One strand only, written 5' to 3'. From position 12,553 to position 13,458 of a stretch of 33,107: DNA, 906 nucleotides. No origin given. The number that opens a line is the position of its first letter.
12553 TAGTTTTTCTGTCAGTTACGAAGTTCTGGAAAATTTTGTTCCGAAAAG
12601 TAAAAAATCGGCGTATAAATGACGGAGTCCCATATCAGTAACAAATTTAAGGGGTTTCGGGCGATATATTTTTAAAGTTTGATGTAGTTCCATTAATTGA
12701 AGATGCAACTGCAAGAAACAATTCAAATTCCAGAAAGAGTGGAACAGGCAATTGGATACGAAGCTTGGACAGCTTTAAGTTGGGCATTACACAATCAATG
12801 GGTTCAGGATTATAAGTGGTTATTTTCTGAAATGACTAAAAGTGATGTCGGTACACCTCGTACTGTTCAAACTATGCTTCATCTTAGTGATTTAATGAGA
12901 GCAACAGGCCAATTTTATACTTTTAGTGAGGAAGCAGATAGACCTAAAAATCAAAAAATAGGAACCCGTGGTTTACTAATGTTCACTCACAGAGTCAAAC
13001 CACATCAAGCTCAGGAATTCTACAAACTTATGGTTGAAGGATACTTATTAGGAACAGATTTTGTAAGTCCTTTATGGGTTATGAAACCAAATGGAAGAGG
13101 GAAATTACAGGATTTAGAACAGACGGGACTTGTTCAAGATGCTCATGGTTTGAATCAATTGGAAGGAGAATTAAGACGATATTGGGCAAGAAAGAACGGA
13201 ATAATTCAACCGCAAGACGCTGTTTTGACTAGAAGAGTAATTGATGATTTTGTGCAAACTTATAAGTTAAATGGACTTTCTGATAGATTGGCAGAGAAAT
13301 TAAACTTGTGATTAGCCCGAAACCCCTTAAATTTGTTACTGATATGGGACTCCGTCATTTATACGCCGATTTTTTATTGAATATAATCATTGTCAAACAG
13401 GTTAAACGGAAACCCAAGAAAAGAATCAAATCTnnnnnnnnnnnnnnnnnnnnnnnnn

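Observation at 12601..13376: Single-gene cassette bounded by perfect 62-bp inverted repeats between polC and eif2b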

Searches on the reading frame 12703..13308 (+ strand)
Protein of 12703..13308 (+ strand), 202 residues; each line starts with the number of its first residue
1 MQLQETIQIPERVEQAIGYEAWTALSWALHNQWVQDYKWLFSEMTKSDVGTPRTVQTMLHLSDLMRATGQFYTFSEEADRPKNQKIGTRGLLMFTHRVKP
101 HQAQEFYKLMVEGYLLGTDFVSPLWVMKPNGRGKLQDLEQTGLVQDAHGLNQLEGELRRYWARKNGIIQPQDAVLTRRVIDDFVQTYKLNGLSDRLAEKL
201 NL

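Call 5: search_protein_families(library=pfam, proteins=[window:12703-13308:+], max_evalue=1)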
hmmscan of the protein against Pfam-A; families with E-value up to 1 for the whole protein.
window:12703-13308:+ (202 aa): 0 families

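Call 7: find_homologous_proteins(query=window:12703-13308:+, max_evalue=0.01)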
Query window:12703-13308:+ (202 aa): 44 proteins with E <= 0.01 among 126 candidates.
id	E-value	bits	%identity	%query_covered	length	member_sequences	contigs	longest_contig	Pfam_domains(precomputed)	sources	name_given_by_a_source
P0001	7.3e-133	458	100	100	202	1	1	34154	-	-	-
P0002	7.8e-87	308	68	98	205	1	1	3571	-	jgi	jgi:hypothetical protein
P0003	9.9e-75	269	64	93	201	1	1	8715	-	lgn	-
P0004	2.1e-72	261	61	99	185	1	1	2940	-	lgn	-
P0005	8.3e-68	246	60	99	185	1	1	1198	-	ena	-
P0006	4.1e-65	237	52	99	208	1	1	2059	-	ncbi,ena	-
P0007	5.8e-54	201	53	99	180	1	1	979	-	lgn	-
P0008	4.1e-53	198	49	98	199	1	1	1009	-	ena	-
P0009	1.7e-49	186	49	99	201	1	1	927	-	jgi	jgi:hypothetical protein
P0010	2.5e-48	182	60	79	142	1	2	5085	-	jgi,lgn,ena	-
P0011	4.4e-47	178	47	97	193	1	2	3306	-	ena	-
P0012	3.6e-43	166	47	99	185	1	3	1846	-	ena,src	-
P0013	7.6e-42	161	44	100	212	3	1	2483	-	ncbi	-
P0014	6.4e-41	158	45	96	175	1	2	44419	-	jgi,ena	-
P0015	7.7e-41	158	49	82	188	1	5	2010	-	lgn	-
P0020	3.7e-38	149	41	97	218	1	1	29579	-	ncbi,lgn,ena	-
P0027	2.1e-34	137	41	99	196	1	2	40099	-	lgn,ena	-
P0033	4.9e-29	119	41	91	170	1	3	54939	-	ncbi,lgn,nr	ncbi:hypothetical protein HY500_01760 [Candidatus Woesearchaeota archaeon]|nr:hypothetical protein [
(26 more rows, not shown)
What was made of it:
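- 12703..13311 (+): ORF of 202 aa plus stop; uncharacterised protein family restricted to DPANN archaea. 43 homologues (call 7).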

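Call 8: search_protein_families(library=phrogs, proteins=[window:12703-13308:+], max_evalue=1)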
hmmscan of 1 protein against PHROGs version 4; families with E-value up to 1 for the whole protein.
window:12703-13308:+ (202 aa): 2 families
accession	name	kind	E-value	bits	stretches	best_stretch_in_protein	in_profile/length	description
phrog_28356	-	unknown function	0.024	15.3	1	27-121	9-105/142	-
phrog_38324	-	unknown function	0.27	12.5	0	49-92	60-99/102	-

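Call 9: search_protein_families(library=ncbifam, proteins=[window:12703-13308:+], max_evalue=1)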
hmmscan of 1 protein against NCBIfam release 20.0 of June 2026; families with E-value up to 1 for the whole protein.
window:12703-13308:+ (202 aa): 0 families

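Call 12: find_encoding_contigs(protein=P0002, flank=5000, max_places=3)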
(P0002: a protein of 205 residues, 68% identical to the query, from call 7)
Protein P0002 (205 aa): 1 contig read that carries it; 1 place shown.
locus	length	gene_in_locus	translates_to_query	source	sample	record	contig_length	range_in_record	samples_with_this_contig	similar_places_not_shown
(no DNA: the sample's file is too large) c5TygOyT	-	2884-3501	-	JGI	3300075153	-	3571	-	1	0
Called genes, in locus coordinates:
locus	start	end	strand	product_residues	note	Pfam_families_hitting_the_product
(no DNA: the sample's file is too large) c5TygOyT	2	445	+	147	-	?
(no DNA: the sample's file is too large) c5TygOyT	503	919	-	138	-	PF03929:PepSY_TM (faint)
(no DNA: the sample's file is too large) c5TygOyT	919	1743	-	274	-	PF00173:Cyt-b5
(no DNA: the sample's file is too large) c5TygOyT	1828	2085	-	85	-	-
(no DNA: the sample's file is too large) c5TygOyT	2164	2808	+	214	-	PF09335:VTT_dom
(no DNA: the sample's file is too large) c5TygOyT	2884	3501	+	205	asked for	-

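Call 13: find_encoding_contigs(protein=P0003, flank=5000, max_places=3)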
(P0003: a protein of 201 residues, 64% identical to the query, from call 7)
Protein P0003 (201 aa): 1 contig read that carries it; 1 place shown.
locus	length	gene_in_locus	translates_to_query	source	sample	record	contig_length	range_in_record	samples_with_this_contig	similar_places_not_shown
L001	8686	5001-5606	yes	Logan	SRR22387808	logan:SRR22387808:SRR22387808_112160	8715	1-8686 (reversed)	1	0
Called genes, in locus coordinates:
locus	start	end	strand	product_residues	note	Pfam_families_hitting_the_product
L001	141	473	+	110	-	PF01022:HTH_5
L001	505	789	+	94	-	PF26119:DUF8036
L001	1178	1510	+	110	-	-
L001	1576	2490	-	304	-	-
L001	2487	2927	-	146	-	-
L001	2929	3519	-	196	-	-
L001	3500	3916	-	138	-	-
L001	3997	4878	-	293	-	PF00892:EamA, PF03151:TPT (weak), PF00892:EamA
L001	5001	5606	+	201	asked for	-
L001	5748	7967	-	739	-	-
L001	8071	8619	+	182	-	-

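Call 14: find_encoding_contigs(protein=P0014, flank=5000, max_places=3)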
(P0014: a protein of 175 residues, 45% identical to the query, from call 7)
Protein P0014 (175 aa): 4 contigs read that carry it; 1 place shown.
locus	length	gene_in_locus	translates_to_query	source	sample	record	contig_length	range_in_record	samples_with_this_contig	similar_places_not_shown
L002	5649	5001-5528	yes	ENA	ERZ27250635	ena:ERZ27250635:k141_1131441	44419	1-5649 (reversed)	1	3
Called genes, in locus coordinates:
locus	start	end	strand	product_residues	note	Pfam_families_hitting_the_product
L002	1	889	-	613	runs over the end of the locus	-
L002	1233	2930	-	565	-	PF04675:DNA_ligase_A_N, PF01068:DNA_ligase_A_M, PF04679:DNA_ligase_A_C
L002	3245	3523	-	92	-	-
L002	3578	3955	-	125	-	-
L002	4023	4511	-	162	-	PF01092:Ribosomal_S6e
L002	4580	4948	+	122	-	-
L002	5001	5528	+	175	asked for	-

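Call 20: search_solved_structures(query=A1, max_evalue=10)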
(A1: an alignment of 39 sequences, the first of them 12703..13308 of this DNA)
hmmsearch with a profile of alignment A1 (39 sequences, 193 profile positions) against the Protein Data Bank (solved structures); distinct sequences matched with E-value up to 10: 1.
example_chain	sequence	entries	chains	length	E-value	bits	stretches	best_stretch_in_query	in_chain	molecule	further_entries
5jgh_A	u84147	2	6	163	0.66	13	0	15-42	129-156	ARS-binding factor 2, mitochondrial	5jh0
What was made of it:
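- On Insertion sequence / TIR DNA transposon: No PDB sequence match (call 20).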

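Call 21: search_protein_families(library=padloc, proteins=[window:12703-13308:+], max_evalue=1)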
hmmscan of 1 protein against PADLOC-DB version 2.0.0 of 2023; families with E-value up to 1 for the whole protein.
window:12703-13308:+ (202 aa): 0 families

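Call 22: find_related_loci(query=A1, collection=genome_contigs, flank=5000)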
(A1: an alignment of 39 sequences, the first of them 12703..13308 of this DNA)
Query A1 (202 aa) in genome_contigs; peptide patterns used: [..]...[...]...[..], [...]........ (x = any residue, [..] = any of these).
111 stretches matched a pattern; 7 encode a relative of the query (tblastn E <= 1e-3); 7 distinct loci.
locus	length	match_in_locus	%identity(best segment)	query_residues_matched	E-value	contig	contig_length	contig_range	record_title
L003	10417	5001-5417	53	3-158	1e-51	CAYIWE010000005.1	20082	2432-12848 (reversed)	MAG TPA_asm: Candidatus Woesearchaeota archaeon isolate ERP119705_co3_634 genome assembly, contig: NODE_3072_length_2008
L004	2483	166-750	45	2-200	1e-47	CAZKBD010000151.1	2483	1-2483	MAG TPA_asm: uncultured Methanosarcinales archaeon isolate SRP062349_co5_67 genome assembly, contig: NODE_50628_length_2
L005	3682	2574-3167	40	3-202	2e-37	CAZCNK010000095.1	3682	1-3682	MAG TPA_asm: Candidatus Woesearchaeota archaeon isolate SRP269290_co2_138 genome assembly, contig: NODE_41203_length_368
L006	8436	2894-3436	36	9-202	2e-36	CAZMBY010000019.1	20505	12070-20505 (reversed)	MAG TPA_asm: uncultured Methanosarcinales archaeon isolate binchicken_co125_1124 genome assembly, contig: NODE_5242_leng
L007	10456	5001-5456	41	9-191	4e-37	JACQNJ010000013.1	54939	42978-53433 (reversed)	MAG: Candidatus Woesearchaeota archaeon isolate NC_groundwater_1252_Ag_S-0.1um_33_315 S_p1_S3_coassembly_k141_759524, wh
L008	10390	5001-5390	28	24-202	4e-17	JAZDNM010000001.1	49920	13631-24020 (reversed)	MAG: archaeon isolate MEGAHIT-group-0.710 k141_17209113, whole genome shotgun sequence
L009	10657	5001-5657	24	10-202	3e-10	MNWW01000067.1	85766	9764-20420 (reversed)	MAG: Candidatus Woesearchaeota archaeon CG1_02_57_44 cg1_0.2_scaffold_483_c, whole genome shotgun sequence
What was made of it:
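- Each contig or MAG holds one copy of the gene (call 22). One copy per genome (call 22).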

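Call 23: find_related_loci(query=A1, collection=viral_contigs, flank=5000)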
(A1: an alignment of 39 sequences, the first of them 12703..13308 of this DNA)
Query A1 (202 aa) in viral_contigs; peptide patterns used: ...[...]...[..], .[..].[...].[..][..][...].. (x = any residue, [..] = any of these).
65 stretches matched a pattern, but none encodes a relative of the query by tblastn (E <= 1e-3).

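Call 26: find_encoding_contigs(protein=P0033, flank=6000, max_places=3)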
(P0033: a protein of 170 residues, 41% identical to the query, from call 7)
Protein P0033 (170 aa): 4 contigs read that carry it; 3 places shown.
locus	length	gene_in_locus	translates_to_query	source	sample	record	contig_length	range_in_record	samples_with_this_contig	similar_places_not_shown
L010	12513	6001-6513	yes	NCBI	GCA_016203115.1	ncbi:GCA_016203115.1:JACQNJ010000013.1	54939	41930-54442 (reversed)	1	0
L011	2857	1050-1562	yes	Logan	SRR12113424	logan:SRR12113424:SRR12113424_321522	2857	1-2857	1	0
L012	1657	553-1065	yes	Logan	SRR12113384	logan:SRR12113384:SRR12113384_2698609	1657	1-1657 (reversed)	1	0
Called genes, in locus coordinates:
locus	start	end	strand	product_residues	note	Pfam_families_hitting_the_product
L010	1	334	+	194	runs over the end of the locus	PF12840:HTH_20, PF13412:HTH_24 (weak), PF01022:HTH_5, PF24267:HVO_1552_C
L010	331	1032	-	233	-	PF00970:FAD_binding_6, PF00175:NAD_binding_1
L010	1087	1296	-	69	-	-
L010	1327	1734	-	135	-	PF16798:DUF5069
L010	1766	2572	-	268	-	-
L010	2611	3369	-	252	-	PF01061:ABC2_membrane, PF12698:ABC2_membrane_3 (weak)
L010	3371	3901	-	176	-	PF03575:Peptidase_S51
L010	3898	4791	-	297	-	PF00005:ABC_tran, PF13304:AAA_21 (weak)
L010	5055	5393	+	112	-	-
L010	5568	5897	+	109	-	PF04266:ASCH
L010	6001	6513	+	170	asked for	-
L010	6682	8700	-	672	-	-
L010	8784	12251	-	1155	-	PF00932:LTD, PF05345:He_PIG (weak)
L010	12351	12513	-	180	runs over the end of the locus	PF14378:PAP2_3 (faint), PF01569:PAP2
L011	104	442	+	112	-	-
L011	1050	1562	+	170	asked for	-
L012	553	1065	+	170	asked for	-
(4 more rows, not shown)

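Call 27: find_encoding_contigs(protein=P0027, flank=6000, max_places=3)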
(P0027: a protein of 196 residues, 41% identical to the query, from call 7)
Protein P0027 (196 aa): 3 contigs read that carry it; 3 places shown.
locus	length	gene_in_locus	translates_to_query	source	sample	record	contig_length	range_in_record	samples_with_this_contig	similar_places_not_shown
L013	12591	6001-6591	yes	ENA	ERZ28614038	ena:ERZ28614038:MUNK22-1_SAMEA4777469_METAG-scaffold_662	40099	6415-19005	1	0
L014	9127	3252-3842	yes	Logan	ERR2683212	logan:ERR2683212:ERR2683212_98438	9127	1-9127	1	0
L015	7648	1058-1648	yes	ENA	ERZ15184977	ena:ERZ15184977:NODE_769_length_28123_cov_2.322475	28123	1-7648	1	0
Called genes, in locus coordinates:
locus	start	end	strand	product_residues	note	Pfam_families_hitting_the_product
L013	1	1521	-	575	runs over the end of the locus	PF01676:Metalloenzyme, PF06415:iPGM_N, PF01663:Phosphodiest (weak)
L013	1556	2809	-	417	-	PF03952:Enolase_N, PF00113:Enolase_C, PF13378:MR_MLE_C (weak)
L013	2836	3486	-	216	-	PF01966:HD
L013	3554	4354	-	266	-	PF04402:SIMPL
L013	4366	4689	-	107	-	PF03819:MazG (weak)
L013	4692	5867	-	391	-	PF00162:PGK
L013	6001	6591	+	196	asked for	-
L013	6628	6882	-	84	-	PF01155:HypA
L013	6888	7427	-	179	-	-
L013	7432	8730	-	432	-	PF00374:NiFeSe_Hases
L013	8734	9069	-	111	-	-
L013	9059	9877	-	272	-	PF01058:Oxidored_q6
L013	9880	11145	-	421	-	PF01455:HupF_HypC, PF04055:Radical_SAM, PF06968:BATS (weak)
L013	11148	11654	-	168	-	-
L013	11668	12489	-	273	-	PF00970:FAD_binding_6 (faint), PF00175:NAD_binding_1, PF10418:DHODB_Fe-S_bind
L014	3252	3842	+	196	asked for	-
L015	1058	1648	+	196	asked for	-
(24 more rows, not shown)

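Call 28: find_encoding_contigs(protein=P0020, flank=6000, max_places=3)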
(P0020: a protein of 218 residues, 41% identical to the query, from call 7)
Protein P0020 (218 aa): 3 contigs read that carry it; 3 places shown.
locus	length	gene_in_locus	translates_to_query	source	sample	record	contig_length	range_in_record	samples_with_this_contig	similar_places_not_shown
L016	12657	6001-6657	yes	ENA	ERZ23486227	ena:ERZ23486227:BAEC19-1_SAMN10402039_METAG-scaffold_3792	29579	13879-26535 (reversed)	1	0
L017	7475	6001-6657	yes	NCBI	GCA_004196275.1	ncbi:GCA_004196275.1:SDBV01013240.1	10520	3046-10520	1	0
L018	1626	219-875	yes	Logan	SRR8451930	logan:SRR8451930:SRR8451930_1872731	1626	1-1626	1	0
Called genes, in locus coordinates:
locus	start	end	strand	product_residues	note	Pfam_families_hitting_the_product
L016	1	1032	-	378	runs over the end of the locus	PF02353:CMAS, PF05175:MTS (weak), PF13489:Methyltransf_23, PF01728:FtsJ, PF13649:Methyltransf_25, PF13847:Methyltransf_31, PF08241:Methyltransf_11, PF08242:Methyltransf_12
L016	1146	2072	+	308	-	-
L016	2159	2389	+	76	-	-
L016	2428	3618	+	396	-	PF00162:PGK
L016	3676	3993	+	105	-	-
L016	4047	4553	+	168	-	-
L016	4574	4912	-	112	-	-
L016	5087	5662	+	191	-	-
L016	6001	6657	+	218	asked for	-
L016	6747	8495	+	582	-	PF07584:BatA, PF13519:VWA_2, PF24156:DUF7407, PF24157:DUF7408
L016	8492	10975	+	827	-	PF00092:VWA (weak), PF13519:VWA_2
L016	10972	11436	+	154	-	-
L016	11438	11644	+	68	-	-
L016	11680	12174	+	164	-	PF24334:DUF7502 (weak)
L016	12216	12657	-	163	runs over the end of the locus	-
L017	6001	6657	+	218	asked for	-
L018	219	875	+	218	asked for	-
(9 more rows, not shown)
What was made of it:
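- On Invertible segment (Hin/Gin type, inverton): Four assemblies of the L016 locus share one orientation (call 28).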

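Call 29: find_related_loci(query=A1, collection=metagenome_contigs, flank=3000)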
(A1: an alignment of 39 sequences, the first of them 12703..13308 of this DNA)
Query A1 (202 aa) in metagenome_contigs; peptide patterns used: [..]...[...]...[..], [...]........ (x = any residue, [..] = any of these).
122 stretches matched a pattern; 23 encode a relative of the query (tblastn E <= 1e-3); 23 distinct loci.
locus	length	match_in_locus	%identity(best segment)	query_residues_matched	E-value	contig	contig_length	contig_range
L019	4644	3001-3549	61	3-202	6e-78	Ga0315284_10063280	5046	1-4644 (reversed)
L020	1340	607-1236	52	1-202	7e-78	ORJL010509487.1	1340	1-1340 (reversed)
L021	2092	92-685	48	2-202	5e-57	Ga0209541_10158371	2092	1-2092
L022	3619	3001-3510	45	3-196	4e-49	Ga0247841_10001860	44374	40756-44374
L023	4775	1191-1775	44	2-200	7e-46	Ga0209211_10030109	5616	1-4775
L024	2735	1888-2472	44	2-200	6e-46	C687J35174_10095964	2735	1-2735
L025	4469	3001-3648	41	7-202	9e-46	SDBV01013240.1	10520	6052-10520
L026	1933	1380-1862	51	40-202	5e-46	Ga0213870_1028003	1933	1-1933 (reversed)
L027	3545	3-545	47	15-202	2e-45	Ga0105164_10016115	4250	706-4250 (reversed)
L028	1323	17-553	44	8-202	7e-47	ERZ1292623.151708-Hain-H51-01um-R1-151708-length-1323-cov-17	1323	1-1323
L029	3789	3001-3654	37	7-202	3e-42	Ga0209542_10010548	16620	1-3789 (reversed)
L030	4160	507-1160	39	7-202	2e-39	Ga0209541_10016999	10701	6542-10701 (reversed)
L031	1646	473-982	39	7-202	9e-35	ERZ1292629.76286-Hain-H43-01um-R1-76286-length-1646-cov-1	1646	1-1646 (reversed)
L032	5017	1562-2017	39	9-191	3e-33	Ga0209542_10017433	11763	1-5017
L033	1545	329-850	37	9-202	3e-33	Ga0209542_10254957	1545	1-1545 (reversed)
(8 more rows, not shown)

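Call 30: predict_structure(alignment_id=A1)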
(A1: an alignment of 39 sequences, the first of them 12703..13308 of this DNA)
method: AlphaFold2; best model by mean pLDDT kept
length: 202 residues; sequences in the alignment: 39
mean_pLDDT: 91.8   pTM: 0.89
mean pLDDT of the five models: 91.8, 87.8, 86.2, 85.9, 84.3
residues with pLDDT >= 90: 145; 70-90: 53; 50-70: 1; < 50: 3
segments of 3 or more residues with pLDDT < 50: 1-3
pLDDT, mean of each block of 10 residues (from residue 1): 70 96 95 93 93 97 92 86 83 94 98 95 87 86 87 96 97 97 98 96 95
secondary structure, 60 per line:
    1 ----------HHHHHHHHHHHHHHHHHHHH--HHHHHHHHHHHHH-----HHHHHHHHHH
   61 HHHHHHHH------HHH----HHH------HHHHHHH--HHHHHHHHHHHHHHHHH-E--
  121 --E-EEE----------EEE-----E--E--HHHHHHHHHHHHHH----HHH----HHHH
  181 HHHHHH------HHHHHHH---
elements in order: H11-30 H33-45 H51-68 H91-97 H100-116 E125-127 E138-140 H152-165 H177-186 H193-199

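Call 34: fold_search(model_id=the predicted structure, library=pdb)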
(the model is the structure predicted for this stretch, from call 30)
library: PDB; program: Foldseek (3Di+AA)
matches with E <= 10: 34; with E <= 0.001: 0
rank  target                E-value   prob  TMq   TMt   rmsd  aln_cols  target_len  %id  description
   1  9n70_NS               2.3e+00  0.02  0.11  0.04  17.7       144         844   13  SSU processome maturation and disassembly, State E (released 2025-11-05)
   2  9n73_NS               3.1e+00  0.01  0.11  0.04  18.0       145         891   11  SSU processome maturation and disassembly, State G (released 2025-10-29)
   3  6wb9_3                3.3e+00  0.01  0.13  0.13  29.1       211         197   11  Structure of the S. cerevisiae ER membrane complex (released 2020-06-03)
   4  8fkx_SU               3.5e+00  0.02  0.14  0.07  15.8       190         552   14  Human nucleolar pre-60S ribosomal subunit (State E) (released 2023-07-12)
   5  7s8u                  4.5e+00  0.02  0.17  0.07  19.3       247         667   10  Cryo-EM structure of a mammalian peptide transporter (PepT1/slc15a1) in nanodisc (released 2022-07-20)
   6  5qsr_A                4.8e+00  0.02  0.17  0.10  15.6       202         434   12  PanDDA analysis group deposition -- Crystal Structure of human STAG1 in complex with Z136583524 (released 2019-08-21)
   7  1yw0_A                4.8e+00  0.01  0.17  0.15  15.9       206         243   14  Crystal structure of the tryptophan 2,3-dioxygenase from Xanthomonas campestris. Northeast Structural Genomics Target  (released 2005-03-15)
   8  2m4e_MODEL_1_A        5.6e+00  0.01  0.11  0.17  11.7       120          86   13  Solution NMR structure of VV2_0175 from Vibrio vulnificus, NESG target VnR1 and CSGID target IDP91333 (released 2013-03-13)
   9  5jth_A                5.9e+00  0.01  0.15  0.18  14.0       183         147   15  Crystal structure of E67A calmodulin - CaM:RM20 analog complex (released 2017-07-19)
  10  8xxu_A                5.9e+00  0.01  0.14  0.10  19.3       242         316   12  Cryo-EM Structure of the Prostaglandin D2 Receptor 2 Coupled to G Protein (released 2024-12-04)
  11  5uqq_C                6.3e+00  0.01  0.16  0.10  19.4       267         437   11  Crystal structure of 2-methylcitrate synthase from Aspergillus fumigatus (released 2018-02-14)
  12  3wef_F                6.6e+00  0.04  0.22  0.16   7.7       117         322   15  Crystal structure of the human squalene synthase in complex with farnesyl thiopyrophosphate (released 2014-02-12)
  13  2of3                  6.6e+00  0.02  0.15  0.12  13.8       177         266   12  TOG domain structure from C.elegans Zyg9 (released 2007-03-13)
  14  9mvw_A                6.6e+00  0.01  0.16  0.19  13.5       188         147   15  Crystal structure of S101F calmodulin - CaM:RM20 analog complex (released 2026-01-21)
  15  8u2m_B                6.6e+00  0.01  0.13  0.09  12.9       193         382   12  Structure of P450Blt from Micromonospora sp. MW-13 in Complex with Biarylitide (released 2024-01-10)
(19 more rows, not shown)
